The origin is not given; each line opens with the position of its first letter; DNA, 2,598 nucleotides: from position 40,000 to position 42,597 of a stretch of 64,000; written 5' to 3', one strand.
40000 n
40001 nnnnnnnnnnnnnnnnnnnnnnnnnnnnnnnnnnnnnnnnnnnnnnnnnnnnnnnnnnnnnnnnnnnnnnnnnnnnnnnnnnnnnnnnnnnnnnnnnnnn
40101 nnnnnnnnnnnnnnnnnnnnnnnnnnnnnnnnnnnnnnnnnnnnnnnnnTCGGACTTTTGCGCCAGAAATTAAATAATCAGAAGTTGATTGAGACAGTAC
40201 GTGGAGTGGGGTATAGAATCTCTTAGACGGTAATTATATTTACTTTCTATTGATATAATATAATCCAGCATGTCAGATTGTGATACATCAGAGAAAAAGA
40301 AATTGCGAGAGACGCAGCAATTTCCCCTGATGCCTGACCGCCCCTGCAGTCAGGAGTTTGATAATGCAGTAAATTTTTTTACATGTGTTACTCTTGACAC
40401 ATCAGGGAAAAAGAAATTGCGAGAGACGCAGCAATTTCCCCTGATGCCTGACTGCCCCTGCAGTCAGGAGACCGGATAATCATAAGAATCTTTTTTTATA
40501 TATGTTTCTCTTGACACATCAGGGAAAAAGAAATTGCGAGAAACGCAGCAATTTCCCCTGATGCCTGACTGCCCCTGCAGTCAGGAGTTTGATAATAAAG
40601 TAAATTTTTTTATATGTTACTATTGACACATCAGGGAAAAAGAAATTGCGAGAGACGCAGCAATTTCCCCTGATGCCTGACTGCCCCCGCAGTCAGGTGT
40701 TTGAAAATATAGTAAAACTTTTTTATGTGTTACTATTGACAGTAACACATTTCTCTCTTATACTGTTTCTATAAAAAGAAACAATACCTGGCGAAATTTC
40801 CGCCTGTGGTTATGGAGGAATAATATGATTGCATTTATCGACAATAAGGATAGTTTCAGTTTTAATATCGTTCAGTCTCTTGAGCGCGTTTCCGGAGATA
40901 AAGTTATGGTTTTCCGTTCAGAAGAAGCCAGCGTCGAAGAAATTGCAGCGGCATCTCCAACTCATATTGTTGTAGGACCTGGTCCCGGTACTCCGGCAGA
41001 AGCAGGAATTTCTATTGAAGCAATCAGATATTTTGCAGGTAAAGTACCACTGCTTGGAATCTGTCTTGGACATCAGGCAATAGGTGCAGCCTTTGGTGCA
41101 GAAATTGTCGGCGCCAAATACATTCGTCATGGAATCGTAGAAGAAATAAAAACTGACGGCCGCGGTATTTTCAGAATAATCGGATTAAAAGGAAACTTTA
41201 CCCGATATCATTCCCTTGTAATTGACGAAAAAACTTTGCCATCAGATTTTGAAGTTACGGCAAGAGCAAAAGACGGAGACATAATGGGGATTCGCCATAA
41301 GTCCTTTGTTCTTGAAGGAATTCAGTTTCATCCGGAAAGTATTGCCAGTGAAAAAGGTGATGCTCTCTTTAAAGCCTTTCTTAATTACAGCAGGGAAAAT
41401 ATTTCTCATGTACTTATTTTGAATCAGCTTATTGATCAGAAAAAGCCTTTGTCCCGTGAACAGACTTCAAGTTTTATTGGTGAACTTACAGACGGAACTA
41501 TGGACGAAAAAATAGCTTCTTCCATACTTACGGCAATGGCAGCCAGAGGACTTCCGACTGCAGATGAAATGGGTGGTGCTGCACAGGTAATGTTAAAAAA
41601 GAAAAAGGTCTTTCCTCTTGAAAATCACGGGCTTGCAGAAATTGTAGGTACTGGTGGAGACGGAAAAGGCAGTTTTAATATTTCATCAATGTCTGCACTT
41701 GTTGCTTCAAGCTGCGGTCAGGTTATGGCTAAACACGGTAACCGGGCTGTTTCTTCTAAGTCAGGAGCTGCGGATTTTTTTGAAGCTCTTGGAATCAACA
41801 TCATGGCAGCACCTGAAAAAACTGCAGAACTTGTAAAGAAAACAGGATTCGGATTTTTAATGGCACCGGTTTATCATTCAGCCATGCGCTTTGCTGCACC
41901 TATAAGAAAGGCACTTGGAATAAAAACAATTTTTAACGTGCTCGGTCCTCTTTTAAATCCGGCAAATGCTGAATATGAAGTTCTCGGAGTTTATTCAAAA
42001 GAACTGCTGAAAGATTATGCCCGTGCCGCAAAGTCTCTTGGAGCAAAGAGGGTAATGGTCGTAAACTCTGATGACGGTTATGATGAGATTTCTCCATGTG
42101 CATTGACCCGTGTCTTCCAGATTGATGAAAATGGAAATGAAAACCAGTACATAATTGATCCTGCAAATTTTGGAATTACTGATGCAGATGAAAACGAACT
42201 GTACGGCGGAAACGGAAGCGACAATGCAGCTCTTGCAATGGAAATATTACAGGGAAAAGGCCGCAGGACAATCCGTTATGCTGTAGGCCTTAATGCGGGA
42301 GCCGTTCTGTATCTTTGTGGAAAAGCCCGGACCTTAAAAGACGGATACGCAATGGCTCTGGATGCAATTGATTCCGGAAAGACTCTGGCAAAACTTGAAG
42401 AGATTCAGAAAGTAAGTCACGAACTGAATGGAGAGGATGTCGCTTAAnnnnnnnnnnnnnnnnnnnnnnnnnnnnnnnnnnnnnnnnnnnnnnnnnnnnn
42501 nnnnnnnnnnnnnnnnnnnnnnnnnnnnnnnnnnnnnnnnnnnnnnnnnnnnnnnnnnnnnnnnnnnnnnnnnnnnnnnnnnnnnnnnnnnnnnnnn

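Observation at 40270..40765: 4.x-copy 117-bp tandem array with two strong hairpins per unit, ending in the trpGD promoter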

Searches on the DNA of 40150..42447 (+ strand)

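Call 5: search_rna_families(source=window, start=40150, end=40900, threshold=evalue, max_evalue=10, show_alignments=3)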
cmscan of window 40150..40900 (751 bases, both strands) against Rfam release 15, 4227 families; matches with E-value up to 10: 13.
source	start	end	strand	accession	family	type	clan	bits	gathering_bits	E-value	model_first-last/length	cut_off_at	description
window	40534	40706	+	RF02374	YenS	Gene; sRNA;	-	33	80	1.8e-05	1-169/169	no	Yersinia YenS sRNA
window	40283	40335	-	RF03765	mir-2059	Gene; miRNA;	-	20.4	90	0.3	1-68/68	no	mir-2059 microRNA precursor family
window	40514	40566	-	RF03765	mir-2059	Gene; miRNA;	-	20.4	90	0.3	1-68/68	no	mir-2059 microRNA precursor family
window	40397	40449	-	RF03765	mir-2059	Gene; miRNA;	-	20.1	90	0.35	1-68/68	no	mir-2059 microRNA precursor family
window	40626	40678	-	RF03765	mir-2059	Gene; miRNA;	-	20.1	90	0.35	1-68/68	no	mir-2059 microRNA precursor family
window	40558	40677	-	RF01775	RsaOG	Gene; sRNA;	-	18.3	50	3.7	1-147/147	no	RNA S.aureus Orsay G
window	40619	40704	+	RF01733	atoC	Cis-reg;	-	17.4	50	3.2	1-93/93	no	atoC RNA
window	40676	40697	+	RF00262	sar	Gene; antisense;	-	15.8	43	3.8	38-59/68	no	sar RNA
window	40243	40297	-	RF00273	SNORD59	Gene; snRNA; snoRNA; CD-box;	CL00065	15.5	45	5.7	1-73/73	no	Small nucleolar RNA SNORD59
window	40513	40573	-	RF00649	mir-128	Gene; miRNA;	-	15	49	1.9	1-83/83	no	mir-128 microRNA precursor family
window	40396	40456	-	RF00649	mir-128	Gene; miRNA;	-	14.9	49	2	1-83/83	no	mir-128 microRNA precursor family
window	40625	40685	-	RF00649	mir-128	Gene; miRNA;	-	14.9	49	2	1-83/83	no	mir-128 microRNA precursor family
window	40564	40716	-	RF01822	RsaJ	Gene; sRNA;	-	12.4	100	2.6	1-287/287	no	RNA Staph. aureus A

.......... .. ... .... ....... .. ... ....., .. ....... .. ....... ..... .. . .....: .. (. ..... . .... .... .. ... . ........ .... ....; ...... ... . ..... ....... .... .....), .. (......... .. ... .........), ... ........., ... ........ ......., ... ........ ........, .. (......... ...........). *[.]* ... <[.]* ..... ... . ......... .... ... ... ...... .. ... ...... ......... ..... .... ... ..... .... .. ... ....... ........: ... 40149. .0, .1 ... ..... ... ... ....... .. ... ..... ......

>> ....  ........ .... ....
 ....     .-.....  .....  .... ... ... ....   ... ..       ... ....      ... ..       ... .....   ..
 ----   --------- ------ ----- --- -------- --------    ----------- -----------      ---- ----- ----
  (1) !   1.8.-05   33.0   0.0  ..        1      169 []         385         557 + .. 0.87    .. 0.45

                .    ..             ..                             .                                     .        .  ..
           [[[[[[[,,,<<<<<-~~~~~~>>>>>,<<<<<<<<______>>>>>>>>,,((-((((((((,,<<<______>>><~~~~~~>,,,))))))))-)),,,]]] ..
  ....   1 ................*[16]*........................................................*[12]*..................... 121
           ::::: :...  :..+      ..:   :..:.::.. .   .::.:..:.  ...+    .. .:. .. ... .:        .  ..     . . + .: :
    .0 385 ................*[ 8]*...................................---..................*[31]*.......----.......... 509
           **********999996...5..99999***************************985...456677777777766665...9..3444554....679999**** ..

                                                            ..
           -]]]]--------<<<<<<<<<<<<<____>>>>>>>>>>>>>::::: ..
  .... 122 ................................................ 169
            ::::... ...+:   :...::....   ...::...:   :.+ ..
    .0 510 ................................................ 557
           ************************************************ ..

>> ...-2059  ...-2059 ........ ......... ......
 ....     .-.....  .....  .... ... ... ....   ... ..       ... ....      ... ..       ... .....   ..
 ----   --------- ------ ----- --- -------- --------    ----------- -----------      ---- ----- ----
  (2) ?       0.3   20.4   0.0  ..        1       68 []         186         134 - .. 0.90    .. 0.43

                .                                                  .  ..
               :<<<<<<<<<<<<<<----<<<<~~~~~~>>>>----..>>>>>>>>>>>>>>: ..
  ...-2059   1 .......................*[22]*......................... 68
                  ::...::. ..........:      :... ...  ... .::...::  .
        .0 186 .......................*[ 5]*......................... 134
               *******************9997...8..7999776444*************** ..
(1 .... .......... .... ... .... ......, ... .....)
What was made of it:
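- On Any Rfam family (T-box, trp leaders, known sRNAs): That match spans two units and is an artefact of the repeated hairpins (call 5).
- The best match is YenS at 33 bits against a gathering score of 80 (call 5).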

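Call 43: search_rna_families(source=L030, start=1, end=300, threshold=evalue, max_evalue=1, show_alignments=1)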
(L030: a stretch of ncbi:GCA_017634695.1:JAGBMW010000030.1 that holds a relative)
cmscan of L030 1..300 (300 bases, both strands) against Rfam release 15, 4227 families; matches with E-value up to 1: 2.
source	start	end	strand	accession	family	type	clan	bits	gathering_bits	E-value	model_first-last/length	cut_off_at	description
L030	98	158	+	RF01088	TLS-PK5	Cis-reg;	-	24.8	70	0.019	1-68/68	no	Pseudoknot of tRNA-like structure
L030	82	135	-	RF01405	STnc490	Gene; sRNA;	-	19.6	56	0.078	1-124/124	no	STnc490 Hfq binding RNA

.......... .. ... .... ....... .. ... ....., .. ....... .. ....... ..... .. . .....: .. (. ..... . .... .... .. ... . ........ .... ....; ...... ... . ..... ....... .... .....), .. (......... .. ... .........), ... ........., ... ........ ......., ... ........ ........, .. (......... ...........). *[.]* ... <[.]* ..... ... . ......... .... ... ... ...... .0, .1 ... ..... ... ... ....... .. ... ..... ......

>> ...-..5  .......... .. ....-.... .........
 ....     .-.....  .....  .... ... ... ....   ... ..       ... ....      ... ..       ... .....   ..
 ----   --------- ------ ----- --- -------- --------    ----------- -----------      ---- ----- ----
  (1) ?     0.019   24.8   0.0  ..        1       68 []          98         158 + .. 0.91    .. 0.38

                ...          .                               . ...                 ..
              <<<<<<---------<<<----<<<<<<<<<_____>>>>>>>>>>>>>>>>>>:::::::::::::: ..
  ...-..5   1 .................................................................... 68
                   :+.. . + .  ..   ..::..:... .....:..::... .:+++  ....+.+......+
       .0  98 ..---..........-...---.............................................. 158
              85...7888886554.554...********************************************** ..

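Call 55: build_rna_model(alignment_id=A3, structure=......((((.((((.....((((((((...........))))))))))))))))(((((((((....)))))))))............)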
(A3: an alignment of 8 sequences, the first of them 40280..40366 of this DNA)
Model R1 built from alignment A3 (8 sequences, 89 columns); structure: as given.
model positions 87; base pairs 25; branch points 1; effective number of sequences 1.11; information 0.655 bits per position. Calibrated on 0.2 Mb of random sequence (short: E-values are rough).
structure used (alignment columns):
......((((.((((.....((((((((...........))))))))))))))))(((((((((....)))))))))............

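Call 56: search_with_rna_model(model_id=R1, sources=[window, L001, L002, L003, L004, L005, L006, L007, L008, L009, L010, L011, L012, L013, L014, L027, L028, L029, L030, L031, L032, L033, L034, L035], max_evalue=10, make_alignment=true)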
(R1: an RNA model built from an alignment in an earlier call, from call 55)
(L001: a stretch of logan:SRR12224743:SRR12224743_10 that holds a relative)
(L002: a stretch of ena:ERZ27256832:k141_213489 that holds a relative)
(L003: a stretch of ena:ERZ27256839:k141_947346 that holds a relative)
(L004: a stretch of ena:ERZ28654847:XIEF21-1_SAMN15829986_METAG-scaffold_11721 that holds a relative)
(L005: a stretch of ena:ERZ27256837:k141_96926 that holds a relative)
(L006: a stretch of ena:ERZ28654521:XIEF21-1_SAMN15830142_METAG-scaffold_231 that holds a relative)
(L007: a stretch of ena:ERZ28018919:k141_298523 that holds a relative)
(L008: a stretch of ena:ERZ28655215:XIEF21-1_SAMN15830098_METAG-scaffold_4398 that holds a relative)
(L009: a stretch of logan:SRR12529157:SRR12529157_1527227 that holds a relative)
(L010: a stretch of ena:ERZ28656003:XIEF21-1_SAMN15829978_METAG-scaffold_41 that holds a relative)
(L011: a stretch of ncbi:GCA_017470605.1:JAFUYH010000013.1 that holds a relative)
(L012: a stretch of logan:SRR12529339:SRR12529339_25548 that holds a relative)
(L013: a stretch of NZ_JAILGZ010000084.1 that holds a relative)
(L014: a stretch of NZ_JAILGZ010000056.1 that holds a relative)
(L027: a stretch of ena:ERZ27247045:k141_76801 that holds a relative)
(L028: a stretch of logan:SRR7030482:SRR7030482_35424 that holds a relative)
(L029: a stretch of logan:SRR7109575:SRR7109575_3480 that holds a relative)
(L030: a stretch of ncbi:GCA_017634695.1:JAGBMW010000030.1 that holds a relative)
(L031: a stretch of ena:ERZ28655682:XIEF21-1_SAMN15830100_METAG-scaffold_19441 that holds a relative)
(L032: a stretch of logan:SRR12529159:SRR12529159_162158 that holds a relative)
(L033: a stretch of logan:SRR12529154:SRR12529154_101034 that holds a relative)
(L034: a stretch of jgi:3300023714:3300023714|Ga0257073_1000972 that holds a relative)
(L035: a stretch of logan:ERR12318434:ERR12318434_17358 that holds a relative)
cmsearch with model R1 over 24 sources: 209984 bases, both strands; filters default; matches with E-value up to 10: 25.
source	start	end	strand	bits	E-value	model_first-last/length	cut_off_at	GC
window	40623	40709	+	115.2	4e-28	1-87/87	no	0.48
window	40511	40597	+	115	4.5e-28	1-87/87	no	0.46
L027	2684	2770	+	114.4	6.3e-28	1-87/87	no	0.47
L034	2978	3064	+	114.4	6.3e-28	1-87/87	no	0.47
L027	2798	2884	+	113.4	1.2e-27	1-87/87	no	0.47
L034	3092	3178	+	113.4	1.2e-27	1-87/87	no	0.47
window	40394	40480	+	108.8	1.9e-26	1-87/87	no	0.51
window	40280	40366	+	105.6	1.4e-25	1-87/87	no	0.48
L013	3451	3537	-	103.6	4.8e-25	1-87/87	no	0.48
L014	4944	5032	+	89.3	3e-21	1-87/87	no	0.54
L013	3571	3623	-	55.7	2.6e-12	35-87/87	5'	0.49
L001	1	39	+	41.1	1.9e-08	49-87/87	5'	0.51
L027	2839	2911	-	18.8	0.016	1-87/87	no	0.4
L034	3133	3205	-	18.8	0.016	1-87/87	no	0.4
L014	4987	5041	-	18.2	0.023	1-87/87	no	0.51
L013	3526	3616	+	17.1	0.046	1-87/87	no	0.37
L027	2725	2785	-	16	0.09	1-87/87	no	0.39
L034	3019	3079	-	16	0.09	1-87/87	no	0.39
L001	1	85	-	9.6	4.4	1-80/87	3'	0.38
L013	3464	3483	+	8.5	8.7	55-74/87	no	0.7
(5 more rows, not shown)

Alignment A4: 25 matches aligned to the model, 154 columns, each read 5' to 3' on its own strand. Consensus structure (alignment columns), stored with it:
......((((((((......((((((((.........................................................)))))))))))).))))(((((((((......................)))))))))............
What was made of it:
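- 40394..40510 (+): Unit 2. TTGACA is 40394-40399, hp1 is 40400-40446, hp2 is 40447-40468, the tail is 40469-40510 and is the most diverged of the tails. Covariance-model hit of 108.8 bits (call 56).
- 40511..40622 (+): Unit 3. TTGACA is 40511-40516, hp1 is 40517-40563, hp2 is 40564-40585, the tail is 40586-40622. Covariance-model hit of 115.0 bits (call 56).
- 40623..40735 (+): Unit 4, the proximal copy. TTGACA is 40623-40628, hp1 is 40629-40675, hp2 is 40676-40697 with loop CCCC. The tail, 40698-40735, runs into the left half of operator O1. Covariance-model hit of 115.2 bits (call 56).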

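Call 57: search_with_rna_model(model_id=R1, sources=[window, L013, L014, L027], max_evalue=1e-15, make_alignment=true)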
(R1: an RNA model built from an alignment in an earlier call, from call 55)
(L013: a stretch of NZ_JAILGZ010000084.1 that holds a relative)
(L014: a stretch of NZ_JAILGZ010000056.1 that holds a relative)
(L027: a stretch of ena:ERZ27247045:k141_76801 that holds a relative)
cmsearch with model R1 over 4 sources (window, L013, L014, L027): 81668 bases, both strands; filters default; matches with E-value up to 1e-15: 8.
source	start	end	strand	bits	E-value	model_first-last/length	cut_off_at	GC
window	40623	40709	+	115.2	1.5e-28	1-87/87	no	0.48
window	40511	40597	+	115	1.7e-28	1-87/87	no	0.46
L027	2684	2770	+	114.4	2.4e-28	1-87/87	no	0.47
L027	2798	2884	+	113.4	4.6e-28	1-87/87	no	0.47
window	40394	40480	+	108.8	7.6e-27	1-87/87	no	0.51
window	40280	40366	+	105.6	5.4e-26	1-87/87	no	0.48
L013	3451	3537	-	103.6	1.9e-25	1-87/87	no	0.48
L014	4944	5032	+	89.3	1.2e-21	1-87/87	no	0.54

Alignment A5: 8 matches aligned to the model, 89 columns, each read 5' to 3' on its own strand. Consensus structure (alignment columns), stored with it:
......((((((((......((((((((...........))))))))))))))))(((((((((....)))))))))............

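Call 64: search_dna_similar(query=window:40394-40735:+, collection=plasmids, mode=distant, max_evalue=0.01, max_rows=10)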
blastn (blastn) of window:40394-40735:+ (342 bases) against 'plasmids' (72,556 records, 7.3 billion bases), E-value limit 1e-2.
No match.
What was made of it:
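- Tried and rejected: No match (call 64).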

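Call 68: search_with_rna_model(model_id=R1, sources=[L036, L037], max_evalue=10)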
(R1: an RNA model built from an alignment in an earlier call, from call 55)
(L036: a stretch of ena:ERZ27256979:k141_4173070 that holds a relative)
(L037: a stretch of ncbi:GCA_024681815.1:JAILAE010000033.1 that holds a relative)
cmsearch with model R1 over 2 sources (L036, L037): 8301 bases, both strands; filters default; matches with E-value up to 10: 0.
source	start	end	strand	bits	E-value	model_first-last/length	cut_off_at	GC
